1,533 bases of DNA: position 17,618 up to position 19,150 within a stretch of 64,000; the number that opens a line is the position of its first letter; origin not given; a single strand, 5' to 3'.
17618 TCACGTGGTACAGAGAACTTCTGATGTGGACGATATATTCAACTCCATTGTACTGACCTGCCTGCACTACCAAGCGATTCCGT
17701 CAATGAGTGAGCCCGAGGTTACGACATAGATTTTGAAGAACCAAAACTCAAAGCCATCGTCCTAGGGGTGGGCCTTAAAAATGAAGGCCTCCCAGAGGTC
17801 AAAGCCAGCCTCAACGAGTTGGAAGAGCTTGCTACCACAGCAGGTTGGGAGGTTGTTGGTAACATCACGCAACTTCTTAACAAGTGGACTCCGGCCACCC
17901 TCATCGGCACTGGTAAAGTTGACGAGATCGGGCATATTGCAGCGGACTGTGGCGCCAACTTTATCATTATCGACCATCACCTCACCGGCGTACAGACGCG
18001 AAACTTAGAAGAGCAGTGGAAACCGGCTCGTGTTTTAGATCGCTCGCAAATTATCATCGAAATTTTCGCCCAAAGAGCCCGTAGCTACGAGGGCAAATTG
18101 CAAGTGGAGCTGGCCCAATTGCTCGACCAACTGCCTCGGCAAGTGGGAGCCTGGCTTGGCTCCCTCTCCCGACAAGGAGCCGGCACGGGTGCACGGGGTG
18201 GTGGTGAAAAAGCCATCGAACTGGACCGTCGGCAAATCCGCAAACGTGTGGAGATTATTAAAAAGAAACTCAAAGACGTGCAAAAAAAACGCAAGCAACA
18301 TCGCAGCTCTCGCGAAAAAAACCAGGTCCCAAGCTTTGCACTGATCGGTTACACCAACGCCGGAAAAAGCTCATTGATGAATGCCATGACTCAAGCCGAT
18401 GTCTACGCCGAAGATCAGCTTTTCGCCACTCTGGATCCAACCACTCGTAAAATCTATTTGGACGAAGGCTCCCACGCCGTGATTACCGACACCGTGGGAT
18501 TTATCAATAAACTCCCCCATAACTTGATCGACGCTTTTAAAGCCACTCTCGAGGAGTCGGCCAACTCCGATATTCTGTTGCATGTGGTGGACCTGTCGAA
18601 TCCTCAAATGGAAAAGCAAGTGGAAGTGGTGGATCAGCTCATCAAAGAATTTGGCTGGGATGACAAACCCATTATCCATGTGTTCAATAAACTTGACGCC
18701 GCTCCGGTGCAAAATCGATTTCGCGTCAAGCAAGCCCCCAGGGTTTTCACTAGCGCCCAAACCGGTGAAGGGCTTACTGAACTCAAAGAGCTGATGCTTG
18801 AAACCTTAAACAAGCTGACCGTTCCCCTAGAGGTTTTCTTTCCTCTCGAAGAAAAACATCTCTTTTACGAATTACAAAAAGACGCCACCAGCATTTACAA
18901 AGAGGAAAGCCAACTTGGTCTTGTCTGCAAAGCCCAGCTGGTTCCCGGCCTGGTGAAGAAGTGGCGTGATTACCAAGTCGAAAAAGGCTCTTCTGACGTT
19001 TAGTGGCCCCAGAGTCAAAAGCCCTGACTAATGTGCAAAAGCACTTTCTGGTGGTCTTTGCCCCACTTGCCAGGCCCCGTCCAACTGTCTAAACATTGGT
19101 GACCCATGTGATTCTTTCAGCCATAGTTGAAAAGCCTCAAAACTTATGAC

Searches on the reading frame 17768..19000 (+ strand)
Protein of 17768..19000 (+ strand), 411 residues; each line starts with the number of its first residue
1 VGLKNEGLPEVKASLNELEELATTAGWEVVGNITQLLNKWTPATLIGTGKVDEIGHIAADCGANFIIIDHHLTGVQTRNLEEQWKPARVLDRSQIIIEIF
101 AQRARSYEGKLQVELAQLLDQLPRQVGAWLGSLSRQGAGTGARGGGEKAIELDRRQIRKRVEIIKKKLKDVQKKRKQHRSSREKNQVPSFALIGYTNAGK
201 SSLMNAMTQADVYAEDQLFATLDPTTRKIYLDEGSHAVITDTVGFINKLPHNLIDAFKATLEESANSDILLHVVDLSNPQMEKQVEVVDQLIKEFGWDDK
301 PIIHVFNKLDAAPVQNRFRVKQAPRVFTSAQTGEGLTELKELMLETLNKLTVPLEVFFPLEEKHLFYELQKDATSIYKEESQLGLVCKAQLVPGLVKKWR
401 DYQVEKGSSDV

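Call 11: find_related_loci(query=window:17768-19000:+, collection=genome_contigs, flank=10000)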
Query window:17768-19000:+ (411 aa) in genome_contigs; peptide patterns used: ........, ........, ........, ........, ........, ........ (x = any residue, [..] = any of these).
78 stretches matched a pattern; 7 encode a relative of the query (tblastn E <= 1e-3); 7 distinct loci.
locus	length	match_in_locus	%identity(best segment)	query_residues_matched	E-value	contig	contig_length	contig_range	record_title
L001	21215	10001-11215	83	1-405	0e+0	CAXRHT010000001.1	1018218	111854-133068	MAG: Bdellovibrionales bacterium isolate YZ14B_1.26 genome assembly, contig: k141_620967, whole genome shotgun sequence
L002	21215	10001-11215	83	1-405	0e+0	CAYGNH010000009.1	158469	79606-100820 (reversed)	MAG TPA_asm: uncultured Pseudobdellovibrionaceae bacterium isolate ERP117304_co1_209 genome assembly, contig: NODE_130_l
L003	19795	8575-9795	81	1-407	0e+0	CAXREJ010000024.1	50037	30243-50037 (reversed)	MAG: Bdellovibrionales bacterium isolate YZ09aB_3.4 genome assembly, contig: k141_522221, whole genome shotgun sequence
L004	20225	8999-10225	82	1-409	0e+0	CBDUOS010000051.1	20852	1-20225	MAG TPA_asm: uncultured Bdellovibrionales bacterium isolate SRR22808124_binner23_Refined_29 genome assembly, contig: ERZ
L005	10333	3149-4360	57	1-404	8e-148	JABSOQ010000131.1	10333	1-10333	MAG: Bdellovibrionales bacterium isolate DT_12 DT-Bdellovibrionales-2_scaffold_132, whole genome shotgun sequence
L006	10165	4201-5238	45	1-347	1e-85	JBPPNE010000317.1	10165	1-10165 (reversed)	MAG: Porticoccaceae bacterium isolate BIOS2019_out_004 k131_328796, whole genome shotgun sequence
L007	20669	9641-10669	40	15-356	4e-68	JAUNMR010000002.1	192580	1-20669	MAG: Planctomycetia bacterium isolate S32M_St_metabat_111 NODE_28_length_192580_cov_21.453557, whole genome shotgun sequ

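Call 45: search_protein_families(library=pfam, proteins=[L001:11386-11673:+, L003:10045-10779:-, window:17768-19000:+], max_evalue=0.01)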
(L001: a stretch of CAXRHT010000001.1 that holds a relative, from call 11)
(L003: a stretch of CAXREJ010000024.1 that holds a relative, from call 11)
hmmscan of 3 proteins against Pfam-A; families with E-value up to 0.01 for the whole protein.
L001:11386-11673:+ (96 aa): 0 families

L003:10045-10779:- (244 aa): 0 families

window:17768-19000:+ (411 aa): 9 families
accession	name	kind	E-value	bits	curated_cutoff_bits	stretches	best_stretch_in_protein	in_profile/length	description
PF13167.11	GTP-bdg_N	-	1.2e-27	96.7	25.4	1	13-101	2-89/89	GTP-binding GTPase N-terminal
PF01926.29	MMR_HSR1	-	1.9e-22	80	21.9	1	190-308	2-113/113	50S ribosome-binding GTPase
PF16360.10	GTP-bdg_M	-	1.9e-22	80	29.5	1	103-182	1-79/79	GTP-binding GTPase Middle Region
PF02421.24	FeoB_N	-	1.1e-05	25.4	27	1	190-315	3-121/156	Ferrous iron transport protein B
PF00350.29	Dynamin_N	-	9.3e-05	22.9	27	1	191-225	2-36/168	Dynamin family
PF03193.22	RsgA_GTPase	-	0.00019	21.8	30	0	163-245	81-168/174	RsgA GTPase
PF16897.10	MMR_HSR1_Xtn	-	0.0019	18.6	35.2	1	300-348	56-105/106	C-terminal region of MMR_HSR1 domain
PF00009.33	GTP_EFTU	-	0.0028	17.7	26.5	0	187-340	3-179/188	Elongation factor Tu GTP binding domain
PF06858.20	NOG1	-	0.0069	16.6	27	0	268-310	15-58/58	Nucleolar GTP-binding protein 1 (NOG1)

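Call 64: find_related_loci(query=window:17768-19000:+, collection=metagenome_contigs, flank=6000)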
Query window:17768-19000:+ (411 aa) in metagenome_contigs; peptide patterns used: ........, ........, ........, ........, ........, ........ (x = any residue, [..] = any of these).
138 stretches matched a pattern; 3 encode a relative of the query (tblastn E <= 1e-3); 3 distinct loci.
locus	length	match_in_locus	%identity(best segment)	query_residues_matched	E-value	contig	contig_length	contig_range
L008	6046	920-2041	43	1-383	1e-78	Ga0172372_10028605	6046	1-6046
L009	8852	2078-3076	43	12-339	5e-74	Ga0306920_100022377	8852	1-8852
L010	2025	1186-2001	51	1-275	7e-73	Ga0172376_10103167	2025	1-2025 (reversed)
